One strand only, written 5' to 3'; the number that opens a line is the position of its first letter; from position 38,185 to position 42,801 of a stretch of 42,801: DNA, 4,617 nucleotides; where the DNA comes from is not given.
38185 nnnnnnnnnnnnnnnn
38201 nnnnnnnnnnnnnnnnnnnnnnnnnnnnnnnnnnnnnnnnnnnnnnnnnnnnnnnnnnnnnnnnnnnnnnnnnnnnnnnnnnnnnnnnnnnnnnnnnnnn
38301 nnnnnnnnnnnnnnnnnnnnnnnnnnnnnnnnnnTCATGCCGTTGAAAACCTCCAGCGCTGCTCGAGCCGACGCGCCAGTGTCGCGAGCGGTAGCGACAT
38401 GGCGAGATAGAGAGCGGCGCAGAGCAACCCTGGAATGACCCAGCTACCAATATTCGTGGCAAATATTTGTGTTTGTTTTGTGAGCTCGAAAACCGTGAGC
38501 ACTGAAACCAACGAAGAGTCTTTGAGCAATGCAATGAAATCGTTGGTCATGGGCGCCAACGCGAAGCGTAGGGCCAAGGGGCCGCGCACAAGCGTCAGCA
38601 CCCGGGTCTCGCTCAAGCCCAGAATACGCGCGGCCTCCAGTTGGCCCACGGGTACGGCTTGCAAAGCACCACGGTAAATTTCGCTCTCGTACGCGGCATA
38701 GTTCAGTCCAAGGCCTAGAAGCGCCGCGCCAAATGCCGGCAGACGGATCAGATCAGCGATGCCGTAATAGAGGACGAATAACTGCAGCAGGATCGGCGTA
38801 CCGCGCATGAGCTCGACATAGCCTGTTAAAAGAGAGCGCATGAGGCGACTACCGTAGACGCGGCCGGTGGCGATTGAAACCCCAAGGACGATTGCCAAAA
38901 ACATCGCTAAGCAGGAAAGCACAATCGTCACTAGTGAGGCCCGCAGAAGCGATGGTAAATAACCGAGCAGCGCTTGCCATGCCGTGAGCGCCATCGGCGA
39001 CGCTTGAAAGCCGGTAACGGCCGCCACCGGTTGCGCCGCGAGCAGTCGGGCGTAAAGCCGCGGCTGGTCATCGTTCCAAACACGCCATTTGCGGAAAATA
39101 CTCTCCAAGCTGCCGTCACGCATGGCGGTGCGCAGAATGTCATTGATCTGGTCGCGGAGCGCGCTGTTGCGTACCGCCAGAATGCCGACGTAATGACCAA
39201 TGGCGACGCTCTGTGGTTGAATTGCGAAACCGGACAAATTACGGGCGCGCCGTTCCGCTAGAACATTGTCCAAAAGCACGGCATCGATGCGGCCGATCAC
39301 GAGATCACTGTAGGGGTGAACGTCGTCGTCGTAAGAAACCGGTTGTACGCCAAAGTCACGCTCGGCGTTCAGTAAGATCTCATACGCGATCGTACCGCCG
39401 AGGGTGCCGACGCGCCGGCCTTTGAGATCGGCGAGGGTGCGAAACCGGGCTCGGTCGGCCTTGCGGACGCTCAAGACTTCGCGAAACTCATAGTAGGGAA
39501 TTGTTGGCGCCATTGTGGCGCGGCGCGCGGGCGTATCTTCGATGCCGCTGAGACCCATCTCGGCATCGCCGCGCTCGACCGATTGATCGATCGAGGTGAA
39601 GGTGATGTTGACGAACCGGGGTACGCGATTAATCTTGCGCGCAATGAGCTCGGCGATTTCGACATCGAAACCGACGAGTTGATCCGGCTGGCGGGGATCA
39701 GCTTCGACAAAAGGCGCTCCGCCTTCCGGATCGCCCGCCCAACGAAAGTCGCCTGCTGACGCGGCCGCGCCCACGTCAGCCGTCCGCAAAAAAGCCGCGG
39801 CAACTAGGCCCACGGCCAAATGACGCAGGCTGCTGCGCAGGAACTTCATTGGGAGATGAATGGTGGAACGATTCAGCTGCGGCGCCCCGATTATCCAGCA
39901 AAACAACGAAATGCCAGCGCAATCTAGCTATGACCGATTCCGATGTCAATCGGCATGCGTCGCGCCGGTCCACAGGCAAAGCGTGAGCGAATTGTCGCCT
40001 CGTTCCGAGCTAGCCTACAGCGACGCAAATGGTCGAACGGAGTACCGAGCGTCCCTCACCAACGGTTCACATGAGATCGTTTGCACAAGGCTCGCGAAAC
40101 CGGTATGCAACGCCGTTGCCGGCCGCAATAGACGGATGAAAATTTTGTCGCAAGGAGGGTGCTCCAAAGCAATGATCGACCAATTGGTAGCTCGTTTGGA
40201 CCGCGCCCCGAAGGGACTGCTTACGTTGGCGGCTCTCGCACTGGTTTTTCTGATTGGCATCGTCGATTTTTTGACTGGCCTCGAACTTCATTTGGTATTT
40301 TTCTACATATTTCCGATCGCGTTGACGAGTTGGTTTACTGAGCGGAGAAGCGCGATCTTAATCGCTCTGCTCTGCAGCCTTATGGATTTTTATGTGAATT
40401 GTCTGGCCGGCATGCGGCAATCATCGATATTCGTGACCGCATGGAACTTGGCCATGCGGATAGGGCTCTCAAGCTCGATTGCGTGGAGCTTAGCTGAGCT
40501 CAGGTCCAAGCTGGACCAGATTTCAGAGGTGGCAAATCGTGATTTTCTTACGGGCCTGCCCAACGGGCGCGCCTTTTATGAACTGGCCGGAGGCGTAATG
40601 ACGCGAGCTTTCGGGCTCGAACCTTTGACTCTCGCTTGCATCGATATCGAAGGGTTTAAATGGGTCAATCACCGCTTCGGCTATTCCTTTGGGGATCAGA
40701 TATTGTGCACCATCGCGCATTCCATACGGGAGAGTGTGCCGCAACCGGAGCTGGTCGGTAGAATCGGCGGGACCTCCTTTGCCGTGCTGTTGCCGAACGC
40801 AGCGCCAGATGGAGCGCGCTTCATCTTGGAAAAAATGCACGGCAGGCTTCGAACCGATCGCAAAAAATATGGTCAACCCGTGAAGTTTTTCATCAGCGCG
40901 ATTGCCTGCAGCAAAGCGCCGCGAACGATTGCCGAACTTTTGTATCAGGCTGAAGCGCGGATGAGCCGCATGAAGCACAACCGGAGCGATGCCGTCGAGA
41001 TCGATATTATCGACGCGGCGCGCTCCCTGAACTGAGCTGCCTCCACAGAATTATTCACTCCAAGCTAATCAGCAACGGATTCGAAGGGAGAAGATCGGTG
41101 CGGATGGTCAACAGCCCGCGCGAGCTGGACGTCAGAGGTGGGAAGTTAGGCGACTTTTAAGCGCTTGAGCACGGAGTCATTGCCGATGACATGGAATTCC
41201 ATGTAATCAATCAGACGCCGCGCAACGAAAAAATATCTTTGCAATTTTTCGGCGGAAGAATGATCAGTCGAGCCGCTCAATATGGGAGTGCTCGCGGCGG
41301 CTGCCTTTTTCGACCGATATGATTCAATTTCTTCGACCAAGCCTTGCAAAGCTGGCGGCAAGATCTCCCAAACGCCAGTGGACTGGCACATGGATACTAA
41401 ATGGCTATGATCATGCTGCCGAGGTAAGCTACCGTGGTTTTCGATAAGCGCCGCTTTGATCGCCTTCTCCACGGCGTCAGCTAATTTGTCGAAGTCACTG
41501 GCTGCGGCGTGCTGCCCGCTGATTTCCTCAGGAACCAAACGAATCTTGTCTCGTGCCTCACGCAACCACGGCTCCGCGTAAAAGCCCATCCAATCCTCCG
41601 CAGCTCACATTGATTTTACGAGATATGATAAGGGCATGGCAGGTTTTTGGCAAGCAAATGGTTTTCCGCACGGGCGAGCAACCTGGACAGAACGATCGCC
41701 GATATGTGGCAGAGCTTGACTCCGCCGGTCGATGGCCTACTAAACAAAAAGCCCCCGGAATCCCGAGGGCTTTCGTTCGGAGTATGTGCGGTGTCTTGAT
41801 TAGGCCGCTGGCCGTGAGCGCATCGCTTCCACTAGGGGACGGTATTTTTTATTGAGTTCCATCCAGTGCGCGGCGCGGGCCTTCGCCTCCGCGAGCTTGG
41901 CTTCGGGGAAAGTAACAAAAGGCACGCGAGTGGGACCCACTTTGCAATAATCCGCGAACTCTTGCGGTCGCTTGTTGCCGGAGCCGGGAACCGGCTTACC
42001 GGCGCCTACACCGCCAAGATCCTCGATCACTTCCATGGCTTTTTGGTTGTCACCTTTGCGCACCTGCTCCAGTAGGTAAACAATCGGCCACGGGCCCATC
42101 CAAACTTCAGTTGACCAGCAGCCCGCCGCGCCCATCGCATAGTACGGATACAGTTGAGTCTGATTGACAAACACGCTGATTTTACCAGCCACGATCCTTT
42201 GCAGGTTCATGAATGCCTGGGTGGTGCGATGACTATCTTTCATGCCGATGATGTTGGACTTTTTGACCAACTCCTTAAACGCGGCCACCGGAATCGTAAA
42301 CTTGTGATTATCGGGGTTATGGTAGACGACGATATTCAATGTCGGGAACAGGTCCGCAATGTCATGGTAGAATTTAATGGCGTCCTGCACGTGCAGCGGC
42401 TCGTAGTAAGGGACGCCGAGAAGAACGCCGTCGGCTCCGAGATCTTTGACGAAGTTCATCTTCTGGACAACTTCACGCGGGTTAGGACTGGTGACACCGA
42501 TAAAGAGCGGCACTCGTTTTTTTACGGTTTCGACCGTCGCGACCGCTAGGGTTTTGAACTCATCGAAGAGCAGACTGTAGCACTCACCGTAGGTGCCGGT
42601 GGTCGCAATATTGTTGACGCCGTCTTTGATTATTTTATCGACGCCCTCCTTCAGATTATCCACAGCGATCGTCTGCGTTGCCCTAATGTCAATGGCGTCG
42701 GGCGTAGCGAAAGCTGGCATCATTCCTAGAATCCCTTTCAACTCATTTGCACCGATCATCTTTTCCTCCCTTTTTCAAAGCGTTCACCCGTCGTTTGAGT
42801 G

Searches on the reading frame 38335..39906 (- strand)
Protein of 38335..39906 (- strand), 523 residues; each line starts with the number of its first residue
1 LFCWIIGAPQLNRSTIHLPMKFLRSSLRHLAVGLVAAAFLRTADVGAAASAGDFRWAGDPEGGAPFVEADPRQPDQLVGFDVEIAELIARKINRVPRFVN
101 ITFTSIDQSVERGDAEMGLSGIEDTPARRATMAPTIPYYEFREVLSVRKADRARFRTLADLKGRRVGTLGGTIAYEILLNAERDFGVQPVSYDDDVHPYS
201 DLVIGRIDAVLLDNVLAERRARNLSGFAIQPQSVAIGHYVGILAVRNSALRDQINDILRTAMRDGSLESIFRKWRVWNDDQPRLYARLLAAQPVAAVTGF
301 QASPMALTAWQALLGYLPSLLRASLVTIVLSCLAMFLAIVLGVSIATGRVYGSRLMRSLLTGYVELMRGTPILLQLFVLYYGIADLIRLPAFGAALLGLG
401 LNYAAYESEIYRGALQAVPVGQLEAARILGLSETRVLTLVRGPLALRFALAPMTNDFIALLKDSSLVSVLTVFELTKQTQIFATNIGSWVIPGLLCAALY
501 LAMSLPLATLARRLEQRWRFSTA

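Call 7: search_protein_families(library=pfam, proteins=[window:38335-39906:-], max_evalue=0.001)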
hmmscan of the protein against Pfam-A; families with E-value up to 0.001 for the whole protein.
window:38335-39906:- (523 aa): 3 families
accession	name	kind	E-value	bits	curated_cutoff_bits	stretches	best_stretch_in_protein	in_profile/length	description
PF00528.27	BPD_transp_1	-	3.5e-20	73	26.4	1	338-519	1-183/184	Binding-protein-dependent transport system inner membrane component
PF00497.25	SBP_bac_3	-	6.2e-20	71.7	26.4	1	65-274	11-129/132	Bacterial extracellular solute-binding proteins, family 3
PF09084.16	NMT1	-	0.00044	20.7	20.5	1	106-257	34-194/216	NMT1/THI5 like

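Call 57: search_protein_families(library=ncbifam, proteins=[window:38335-39906:-], max_evalue=0.0001)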
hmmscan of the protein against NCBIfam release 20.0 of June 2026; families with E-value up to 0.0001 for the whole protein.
window:38335-39906:- (523 aa): 19 families
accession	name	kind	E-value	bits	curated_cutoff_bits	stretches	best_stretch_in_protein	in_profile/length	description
TIGR03003.1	ectoine_ehuD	equivalog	5.4e-40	137.6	205.2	1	310-517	3-211/212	ectoine/hydroxyectoine ABC transporter permease subunit EhuD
NF011680.0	PRK15100.1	equivalog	4e-39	134.8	300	1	311-517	6-213/222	cystine ABC transporter permease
NF007028.0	PRK09494.1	equivalog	3.7e-38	131.5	303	1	310-519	5-217/219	glutamine ABC transporter permease GlnP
TIGR03004.1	ectoine_ehuC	equivalog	1.4e-34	119.9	196.95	1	315-518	2-206/214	ectoine/hydroxyectoine ABC transporter permease subunit EhuC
NF008337.0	PRK11123.1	equivalog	1.6e-28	99.8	277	1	387-517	99-229/238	arginine ABC transporter permease ArtQ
NF008336.0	PRK11122.1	equivalog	5.7e-24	85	248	1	315-517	3-214/222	arginine ABC transporter permease ArtM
TIGR01726.1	HEQRo_perm_3TM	subfamily_domain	9e-24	83.9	42.2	1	317-413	2-99/99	ABC transporter permease subunit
NF011651.0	PRK15069.1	subfamily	4.8e-23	81.8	306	1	310-518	9-228/237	histidine ABC transporter permease HisM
NF011714.0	PRK15135.1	subfamily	9.6e-23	81.2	319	1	313-504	2-205/228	histidine ABC transporter permease HisQ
TIGR01096.1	3A0103s03R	subfamily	1.7e-22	80.1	256.35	1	31-274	5-249/250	lysine/arginine/ornithine ABC transporter substrate-binding protein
NF041765.1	ArtJ_Ecoli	equivalog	2.3e-20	73.2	510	1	34-274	4-240/243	arginine ABC transporter substrate-binding protein ArtJ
NF041764.1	ArtI_Ecoli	equivalog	4.7e-20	72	522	1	35-274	5-240/243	arginine ABC transporter substrate-binding protein ArtI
NF011583.0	PRK15007.1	subfamily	9e-19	67.8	358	1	38-274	8-240/243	arginine ABC transporter substrate-binding protein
NF008426.0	PRK11260.1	equivalog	1.4e-16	60.6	312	1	75-274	61-259/266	cystine ABC transporter substrate-binding protein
NF011965.0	PRK15437.1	equivalog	9.6e-15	54.9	459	1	37-219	11-189/260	histidine ABC transporter substrate-binding protein HisJ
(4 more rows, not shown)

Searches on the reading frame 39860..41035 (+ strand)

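Call 7: search_protein_families(library=pfam, proteins=[window:39860-41035:+], max_evalue=0.001)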
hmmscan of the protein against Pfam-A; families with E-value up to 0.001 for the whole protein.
window:39860-41035:+ (391 aa): 1 family
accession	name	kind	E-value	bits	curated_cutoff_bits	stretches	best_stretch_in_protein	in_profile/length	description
PF00990.26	GGDEF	-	2.9e-22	79.6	23.8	1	225-376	1-159/161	Diguanylate cyclase, GGDEF domain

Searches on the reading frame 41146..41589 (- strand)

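Call 57: search_protein_families(library=ncbifam, proteins=[window:41146-41589:-], max_evalue=0.0001)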
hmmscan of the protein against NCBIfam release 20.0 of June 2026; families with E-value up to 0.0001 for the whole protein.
window:41146-41589:- (147 aa): 0 families

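Call 74: search_protein_families(library=pfam, proteins=[window:41146-41589:-], max_evalue=0.0001)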
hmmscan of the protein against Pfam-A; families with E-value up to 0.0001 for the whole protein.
window:41146-41589:- (147 aa): 1 family
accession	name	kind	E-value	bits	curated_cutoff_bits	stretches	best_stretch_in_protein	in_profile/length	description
PF05168.19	HEPN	-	6.1e-06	26.8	22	1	6-95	2-87/117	HEPN domain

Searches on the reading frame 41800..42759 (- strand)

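Call 7: search_protein_families(library=pfam, proteins=[window:41800-42759:-], max_evalue=0.001)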
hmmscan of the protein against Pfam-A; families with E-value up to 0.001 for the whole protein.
window:41800-42759:- (319 aa): 1 family
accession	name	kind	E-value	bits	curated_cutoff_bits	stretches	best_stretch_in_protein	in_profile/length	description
PF00701.28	DHDPS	-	1.3e-30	106.6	22.1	1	27-245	15-233/289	Dihydrodipicolinate synthetase family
